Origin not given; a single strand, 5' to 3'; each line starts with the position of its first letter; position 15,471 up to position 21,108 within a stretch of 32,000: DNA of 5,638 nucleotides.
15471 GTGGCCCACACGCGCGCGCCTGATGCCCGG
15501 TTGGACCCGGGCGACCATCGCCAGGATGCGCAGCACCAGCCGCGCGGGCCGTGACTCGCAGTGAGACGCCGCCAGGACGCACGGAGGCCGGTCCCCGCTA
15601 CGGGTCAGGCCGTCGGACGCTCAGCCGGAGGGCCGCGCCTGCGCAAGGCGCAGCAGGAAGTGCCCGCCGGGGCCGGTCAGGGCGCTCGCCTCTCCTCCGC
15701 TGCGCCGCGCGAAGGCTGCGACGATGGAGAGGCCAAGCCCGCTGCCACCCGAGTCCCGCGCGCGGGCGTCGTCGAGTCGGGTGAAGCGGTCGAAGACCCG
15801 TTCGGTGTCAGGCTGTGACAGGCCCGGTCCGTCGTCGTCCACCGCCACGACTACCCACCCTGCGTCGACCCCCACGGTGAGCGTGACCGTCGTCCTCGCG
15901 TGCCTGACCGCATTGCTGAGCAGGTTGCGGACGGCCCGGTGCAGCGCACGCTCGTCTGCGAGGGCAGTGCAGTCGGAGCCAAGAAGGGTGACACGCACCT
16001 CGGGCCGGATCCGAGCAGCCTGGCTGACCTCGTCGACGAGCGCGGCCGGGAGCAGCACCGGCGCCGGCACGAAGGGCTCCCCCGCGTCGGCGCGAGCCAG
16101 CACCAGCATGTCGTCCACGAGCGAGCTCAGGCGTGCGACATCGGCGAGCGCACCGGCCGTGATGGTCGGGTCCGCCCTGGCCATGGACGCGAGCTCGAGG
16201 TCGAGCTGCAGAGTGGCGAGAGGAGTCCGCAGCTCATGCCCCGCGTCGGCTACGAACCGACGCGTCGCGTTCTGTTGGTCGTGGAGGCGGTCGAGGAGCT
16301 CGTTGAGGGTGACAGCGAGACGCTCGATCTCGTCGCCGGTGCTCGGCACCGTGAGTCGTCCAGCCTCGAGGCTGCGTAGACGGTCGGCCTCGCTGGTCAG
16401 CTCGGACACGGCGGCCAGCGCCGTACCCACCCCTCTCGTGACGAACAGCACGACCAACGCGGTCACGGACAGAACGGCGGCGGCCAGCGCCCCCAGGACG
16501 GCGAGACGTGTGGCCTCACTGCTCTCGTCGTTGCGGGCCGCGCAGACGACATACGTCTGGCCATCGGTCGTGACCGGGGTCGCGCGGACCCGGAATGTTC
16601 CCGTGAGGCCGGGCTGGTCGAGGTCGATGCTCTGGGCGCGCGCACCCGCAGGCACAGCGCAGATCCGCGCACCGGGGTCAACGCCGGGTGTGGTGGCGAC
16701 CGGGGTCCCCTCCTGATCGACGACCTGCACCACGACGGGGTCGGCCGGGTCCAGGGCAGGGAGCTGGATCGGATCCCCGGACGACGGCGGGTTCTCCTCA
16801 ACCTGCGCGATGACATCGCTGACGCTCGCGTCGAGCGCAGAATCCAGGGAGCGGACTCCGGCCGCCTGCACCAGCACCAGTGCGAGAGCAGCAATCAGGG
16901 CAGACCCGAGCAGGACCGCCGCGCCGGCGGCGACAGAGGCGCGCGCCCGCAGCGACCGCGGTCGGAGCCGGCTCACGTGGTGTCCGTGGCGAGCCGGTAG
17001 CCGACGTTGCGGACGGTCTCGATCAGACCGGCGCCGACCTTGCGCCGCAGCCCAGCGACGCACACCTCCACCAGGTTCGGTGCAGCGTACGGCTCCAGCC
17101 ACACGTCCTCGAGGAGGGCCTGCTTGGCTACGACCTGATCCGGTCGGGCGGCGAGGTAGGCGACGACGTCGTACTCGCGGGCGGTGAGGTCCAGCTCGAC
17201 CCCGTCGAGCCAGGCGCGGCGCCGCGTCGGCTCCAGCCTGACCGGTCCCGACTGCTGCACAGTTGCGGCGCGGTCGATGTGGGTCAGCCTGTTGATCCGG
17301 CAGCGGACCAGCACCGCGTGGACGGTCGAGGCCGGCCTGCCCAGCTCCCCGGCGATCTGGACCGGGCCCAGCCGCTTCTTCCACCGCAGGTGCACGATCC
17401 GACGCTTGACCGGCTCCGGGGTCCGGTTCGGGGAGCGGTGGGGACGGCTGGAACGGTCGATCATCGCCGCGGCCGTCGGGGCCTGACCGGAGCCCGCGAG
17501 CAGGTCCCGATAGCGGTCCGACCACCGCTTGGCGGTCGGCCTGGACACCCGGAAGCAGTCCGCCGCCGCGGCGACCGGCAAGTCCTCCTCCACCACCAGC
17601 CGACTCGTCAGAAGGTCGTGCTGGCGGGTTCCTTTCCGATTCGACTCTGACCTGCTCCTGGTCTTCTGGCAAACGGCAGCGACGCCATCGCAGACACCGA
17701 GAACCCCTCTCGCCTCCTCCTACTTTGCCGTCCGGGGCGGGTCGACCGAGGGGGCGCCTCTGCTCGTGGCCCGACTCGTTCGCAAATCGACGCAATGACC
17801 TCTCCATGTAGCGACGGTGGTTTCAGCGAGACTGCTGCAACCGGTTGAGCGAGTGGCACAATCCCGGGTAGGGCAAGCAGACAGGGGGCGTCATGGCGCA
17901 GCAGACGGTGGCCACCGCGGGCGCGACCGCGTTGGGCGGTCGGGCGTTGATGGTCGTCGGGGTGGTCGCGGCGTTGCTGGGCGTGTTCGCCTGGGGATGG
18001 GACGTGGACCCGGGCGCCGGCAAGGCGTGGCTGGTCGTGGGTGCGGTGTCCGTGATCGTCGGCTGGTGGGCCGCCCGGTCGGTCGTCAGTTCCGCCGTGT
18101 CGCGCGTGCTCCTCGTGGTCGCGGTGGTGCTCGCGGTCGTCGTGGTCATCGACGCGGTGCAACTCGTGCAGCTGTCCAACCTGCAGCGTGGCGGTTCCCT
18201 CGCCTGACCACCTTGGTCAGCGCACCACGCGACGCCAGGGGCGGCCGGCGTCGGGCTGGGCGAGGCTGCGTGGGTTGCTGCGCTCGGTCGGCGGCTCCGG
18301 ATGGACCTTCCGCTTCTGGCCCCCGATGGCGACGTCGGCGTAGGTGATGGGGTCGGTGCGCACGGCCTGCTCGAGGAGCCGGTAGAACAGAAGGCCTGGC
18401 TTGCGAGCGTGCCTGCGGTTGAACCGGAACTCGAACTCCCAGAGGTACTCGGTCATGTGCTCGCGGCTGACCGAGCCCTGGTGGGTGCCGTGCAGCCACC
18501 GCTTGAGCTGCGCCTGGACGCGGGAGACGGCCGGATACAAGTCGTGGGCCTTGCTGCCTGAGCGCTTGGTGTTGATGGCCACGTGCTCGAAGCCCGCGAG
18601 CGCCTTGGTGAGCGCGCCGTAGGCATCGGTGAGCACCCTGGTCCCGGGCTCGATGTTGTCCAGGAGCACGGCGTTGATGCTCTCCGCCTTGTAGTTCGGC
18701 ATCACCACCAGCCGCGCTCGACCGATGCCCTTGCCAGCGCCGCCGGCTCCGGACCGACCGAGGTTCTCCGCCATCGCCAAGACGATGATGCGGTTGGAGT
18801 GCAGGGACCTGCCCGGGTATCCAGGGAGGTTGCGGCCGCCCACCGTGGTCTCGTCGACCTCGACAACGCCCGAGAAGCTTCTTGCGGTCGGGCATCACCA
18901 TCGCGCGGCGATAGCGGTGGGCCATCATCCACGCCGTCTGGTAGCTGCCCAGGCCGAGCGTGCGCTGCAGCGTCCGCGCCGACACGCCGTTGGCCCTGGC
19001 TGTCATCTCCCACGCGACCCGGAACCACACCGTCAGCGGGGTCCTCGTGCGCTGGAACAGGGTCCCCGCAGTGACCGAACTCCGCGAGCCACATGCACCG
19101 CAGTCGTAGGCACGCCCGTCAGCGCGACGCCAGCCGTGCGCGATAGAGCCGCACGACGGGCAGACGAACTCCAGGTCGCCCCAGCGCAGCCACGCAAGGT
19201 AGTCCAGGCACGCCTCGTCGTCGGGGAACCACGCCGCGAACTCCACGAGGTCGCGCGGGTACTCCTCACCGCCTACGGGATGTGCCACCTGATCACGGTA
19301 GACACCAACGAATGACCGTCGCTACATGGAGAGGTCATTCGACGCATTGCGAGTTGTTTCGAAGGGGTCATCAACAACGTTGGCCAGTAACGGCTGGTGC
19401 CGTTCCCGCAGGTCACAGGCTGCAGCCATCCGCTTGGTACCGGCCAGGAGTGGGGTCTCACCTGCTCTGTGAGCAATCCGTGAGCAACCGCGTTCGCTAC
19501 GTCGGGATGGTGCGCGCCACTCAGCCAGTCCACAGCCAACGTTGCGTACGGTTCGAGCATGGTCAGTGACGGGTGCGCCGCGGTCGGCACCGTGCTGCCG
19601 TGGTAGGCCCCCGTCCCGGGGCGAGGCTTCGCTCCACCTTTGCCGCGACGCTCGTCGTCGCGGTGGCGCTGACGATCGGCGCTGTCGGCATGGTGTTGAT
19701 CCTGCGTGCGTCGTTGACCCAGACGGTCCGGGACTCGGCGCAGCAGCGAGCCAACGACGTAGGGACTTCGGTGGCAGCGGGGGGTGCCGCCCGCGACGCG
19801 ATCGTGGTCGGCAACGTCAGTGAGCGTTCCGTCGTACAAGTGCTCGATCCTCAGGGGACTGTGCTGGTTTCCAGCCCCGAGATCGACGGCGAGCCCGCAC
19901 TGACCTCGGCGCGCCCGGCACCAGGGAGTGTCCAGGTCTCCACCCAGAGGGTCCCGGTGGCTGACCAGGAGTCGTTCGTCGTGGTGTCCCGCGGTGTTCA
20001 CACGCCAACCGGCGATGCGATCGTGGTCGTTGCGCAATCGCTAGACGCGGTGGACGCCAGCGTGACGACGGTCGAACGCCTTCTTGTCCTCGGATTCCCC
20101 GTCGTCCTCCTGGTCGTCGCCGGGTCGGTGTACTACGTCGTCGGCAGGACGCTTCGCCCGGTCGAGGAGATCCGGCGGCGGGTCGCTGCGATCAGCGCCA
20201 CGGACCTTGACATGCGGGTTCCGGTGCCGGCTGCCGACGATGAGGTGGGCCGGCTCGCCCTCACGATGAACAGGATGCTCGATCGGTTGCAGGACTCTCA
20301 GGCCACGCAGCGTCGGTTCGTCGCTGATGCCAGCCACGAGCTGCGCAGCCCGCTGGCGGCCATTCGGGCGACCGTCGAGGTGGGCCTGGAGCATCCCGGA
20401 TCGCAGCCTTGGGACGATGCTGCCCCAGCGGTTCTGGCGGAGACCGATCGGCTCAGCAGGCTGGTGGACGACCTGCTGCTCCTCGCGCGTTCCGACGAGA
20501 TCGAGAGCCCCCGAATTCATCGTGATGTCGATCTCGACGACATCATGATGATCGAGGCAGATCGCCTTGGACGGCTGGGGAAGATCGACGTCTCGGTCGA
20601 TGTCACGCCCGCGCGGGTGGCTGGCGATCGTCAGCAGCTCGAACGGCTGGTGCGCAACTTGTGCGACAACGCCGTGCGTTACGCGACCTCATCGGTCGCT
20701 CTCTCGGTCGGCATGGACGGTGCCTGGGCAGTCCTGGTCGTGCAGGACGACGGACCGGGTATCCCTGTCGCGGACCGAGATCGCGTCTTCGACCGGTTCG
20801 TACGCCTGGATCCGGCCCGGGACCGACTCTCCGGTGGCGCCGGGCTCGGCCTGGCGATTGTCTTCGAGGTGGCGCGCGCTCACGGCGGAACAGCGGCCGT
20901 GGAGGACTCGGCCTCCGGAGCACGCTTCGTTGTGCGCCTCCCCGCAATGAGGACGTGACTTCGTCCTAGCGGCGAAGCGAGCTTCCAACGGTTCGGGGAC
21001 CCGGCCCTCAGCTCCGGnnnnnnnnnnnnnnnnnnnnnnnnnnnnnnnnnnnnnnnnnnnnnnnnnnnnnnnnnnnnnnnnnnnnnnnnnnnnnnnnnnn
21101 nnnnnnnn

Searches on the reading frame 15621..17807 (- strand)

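Call 10: search_protein_families(library=pfam, proteins=[window:15621-17807:-], max_evalue=0.01)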
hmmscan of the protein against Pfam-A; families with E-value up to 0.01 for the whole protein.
window:15621-17807:- (728 aa): 4 families
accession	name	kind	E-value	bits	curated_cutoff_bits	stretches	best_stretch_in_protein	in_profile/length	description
PF02518.31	HATPase_c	-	5.2e-22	78.8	26.4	1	618-720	2-106/111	Histidine kinase-, DNA gyrase B-, and HSP90-like ATPase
PF00512.31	HisKA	-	5.9e-10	39.5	26.9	1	516-576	3-66/66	His Kinase A (phospho-acceptor) domain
PF00672.30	HAMP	-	6.9e-06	26.7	25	1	464-510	7-53/53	HAMP domain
PF13581.12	HATPase_c_2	-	8.1e-06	26.3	27.4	1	620-700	30-109/127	Histidine kinase-like ATPase domain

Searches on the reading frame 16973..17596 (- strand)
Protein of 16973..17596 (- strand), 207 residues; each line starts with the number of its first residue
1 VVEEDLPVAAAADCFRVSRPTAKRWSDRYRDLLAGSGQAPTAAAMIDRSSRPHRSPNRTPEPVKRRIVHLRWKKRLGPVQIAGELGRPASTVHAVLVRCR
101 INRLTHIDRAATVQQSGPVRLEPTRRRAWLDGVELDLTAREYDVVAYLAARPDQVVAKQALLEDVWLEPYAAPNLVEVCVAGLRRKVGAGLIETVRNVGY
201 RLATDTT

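Call 10: search_protein_families(library=pfam, proteins=[window:16973-17596:-], max_evalue=0.01)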
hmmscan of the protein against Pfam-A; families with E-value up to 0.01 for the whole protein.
window:16973-17596:- (207 aa): 3 families
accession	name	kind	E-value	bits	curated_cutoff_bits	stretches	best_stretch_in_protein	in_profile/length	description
PF00486.34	Trans_reg_C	-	1.5e-17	63.9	26.2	1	134-202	3-77/77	Transcriptional regulatory protein, C terminal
PF13384.12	HTH_23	-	3.4e-09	36.7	24.6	1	2-30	14-42/50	Homeodomain-like domain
PF13565.12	HTH_32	-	0.00026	21.9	33.7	1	21-93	1-70/73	Homeodomain-like domain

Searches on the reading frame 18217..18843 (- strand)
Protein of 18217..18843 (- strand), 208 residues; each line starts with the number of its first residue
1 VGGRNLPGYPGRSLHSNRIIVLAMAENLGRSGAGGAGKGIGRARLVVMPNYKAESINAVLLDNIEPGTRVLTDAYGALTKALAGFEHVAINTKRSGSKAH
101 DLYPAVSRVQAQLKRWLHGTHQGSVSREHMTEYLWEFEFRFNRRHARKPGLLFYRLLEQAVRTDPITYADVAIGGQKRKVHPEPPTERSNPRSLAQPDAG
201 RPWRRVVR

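Call 10: search_protein_families(library=pfam, proteins=[window:18217-18843:-], max_evalue=0.01)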
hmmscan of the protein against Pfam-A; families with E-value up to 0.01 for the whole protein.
window:18217-18843:- (208 aa): 1 family
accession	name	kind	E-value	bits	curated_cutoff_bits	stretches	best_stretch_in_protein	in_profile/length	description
PF12762.13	DDE_Tnp_IS1595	-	2.7e-17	63.6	27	1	5-142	25-153/153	ISXO2-like transposase domain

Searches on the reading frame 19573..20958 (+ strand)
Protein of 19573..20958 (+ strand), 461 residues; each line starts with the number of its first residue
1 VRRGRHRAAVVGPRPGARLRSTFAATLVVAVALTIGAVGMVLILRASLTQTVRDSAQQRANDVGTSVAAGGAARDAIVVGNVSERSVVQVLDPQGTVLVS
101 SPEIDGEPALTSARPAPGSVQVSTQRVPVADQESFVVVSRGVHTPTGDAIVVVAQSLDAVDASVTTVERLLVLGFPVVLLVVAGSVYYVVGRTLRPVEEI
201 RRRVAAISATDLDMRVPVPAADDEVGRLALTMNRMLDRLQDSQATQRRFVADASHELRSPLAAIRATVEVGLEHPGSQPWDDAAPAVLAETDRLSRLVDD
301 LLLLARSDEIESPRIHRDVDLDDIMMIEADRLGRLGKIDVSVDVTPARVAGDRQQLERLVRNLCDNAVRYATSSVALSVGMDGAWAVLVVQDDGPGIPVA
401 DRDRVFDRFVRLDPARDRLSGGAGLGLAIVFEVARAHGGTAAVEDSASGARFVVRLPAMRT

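Call 10: search_protein_families(library=pfam, proteins=[window:19573-20958:+], max_evalue=0.01)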
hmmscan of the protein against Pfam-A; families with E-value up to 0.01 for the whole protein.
window:19573-20958:+ (461 aa): 3 families
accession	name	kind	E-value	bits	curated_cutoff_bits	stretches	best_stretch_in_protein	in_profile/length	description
PF02518.31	HATPase_c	-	1.6e-24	86.9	26.4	1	351-458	1-109/111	Histidine kinase-, DNA gyrase B-, and HSP90-like ATPase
PF00512.31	HisKA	-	2.4e-15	56.7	26.9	1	246-309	2-65/66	His Kinase A (phospho-acceptor) domain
PF00672.30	HAMP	-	5.1e-13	49.6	25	1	189-241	2-53/53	HAMP domain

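Call 22: search_protein_families(library=ncbifam, proteins=[window:19573-20955:+], max_evalue=0.01)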
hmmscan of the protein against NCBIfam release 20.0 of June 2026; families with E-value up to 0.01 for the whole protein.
window:19573-20955:+ (461 aa): 78 families (the best 25 are shown)
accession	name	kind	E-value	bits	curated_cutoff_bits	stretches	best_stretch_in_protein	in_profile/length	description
TIGR01386.1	cztS_silS_copS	subfamily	8.2e-62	209.7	292.55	1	37-457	24-457/457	heavy metal sensor histidine kinase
NF041735.1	hist_kin_RppB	equivalog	1.6e-52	178.8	400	2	242-457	212-438/438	two-component system sensor histidine kinase RppB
NF040691.1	MtrAB_MtrB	equivalog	1.2e-50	173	450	1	111-459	127-493/507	MtrAB system histidine kinase MtrB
NF033092.0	HK_WalK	equivalog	3.4e-49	167.9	725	2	246-457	372-593/594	cell wall metabolism sensor histidine kinase WalK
NF007898.0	PRK10604.1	equivalog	2.6e-47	162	478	1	198-459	165-424/433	two-component system sensor histidine kinase RstB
NF007345.0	PRK09835.1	subfamily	2.2e-46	158.4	423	1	167-458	183-480/482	Cu(+)/Ag(+) sensor histidine kinase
NF012163.2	BaeS_SmeS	equivalog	9e-44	150.1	500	1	170-456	165-456/457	sensor histidine kinase efflux regulator BaeS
NF007837.0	PRK10549.1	equivalog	3.4e-42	144.7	603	1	182-459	176-459/466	envelope stress sensor histidine kinase BaeS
NF046044.1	PnpS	equivalog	1.2e-40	139.7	400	1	229-457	153-390/390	two-component system histidine kinase PnpS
TIGR02966.1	phoR_proteo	equivalog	3.2e-40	138.2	334.2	1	222-455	94-332/333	phosphate regulon sensor histidine kinase PhoR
NF008312.0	PRK11100.1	equivalog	1.4e-39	136.2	356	1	150-458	163-474/477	two-component system sensor histidine kinase CreC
NF008025.0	PRK10755.1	equivalog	7.5e-38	130.1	314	1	171-458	67-356/362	two-component system sensor histidine kinase PmrB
NF007007.0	PRK09470.1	equivalog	9.4e-38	130.3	486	1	177-459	176-460/463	envelope stress sensor histidine kinase CpxA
NF007664.1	PRK10337.1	equivalog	2.3e-36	125.4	475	1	145-449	130-434/442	quorum sensing histidine kinase QseC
NF007004.0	PRK09467.1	equivalog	6.9e-31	107.5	415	1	170-450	158-427/440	two-component system sensor histidine kinase EnvZ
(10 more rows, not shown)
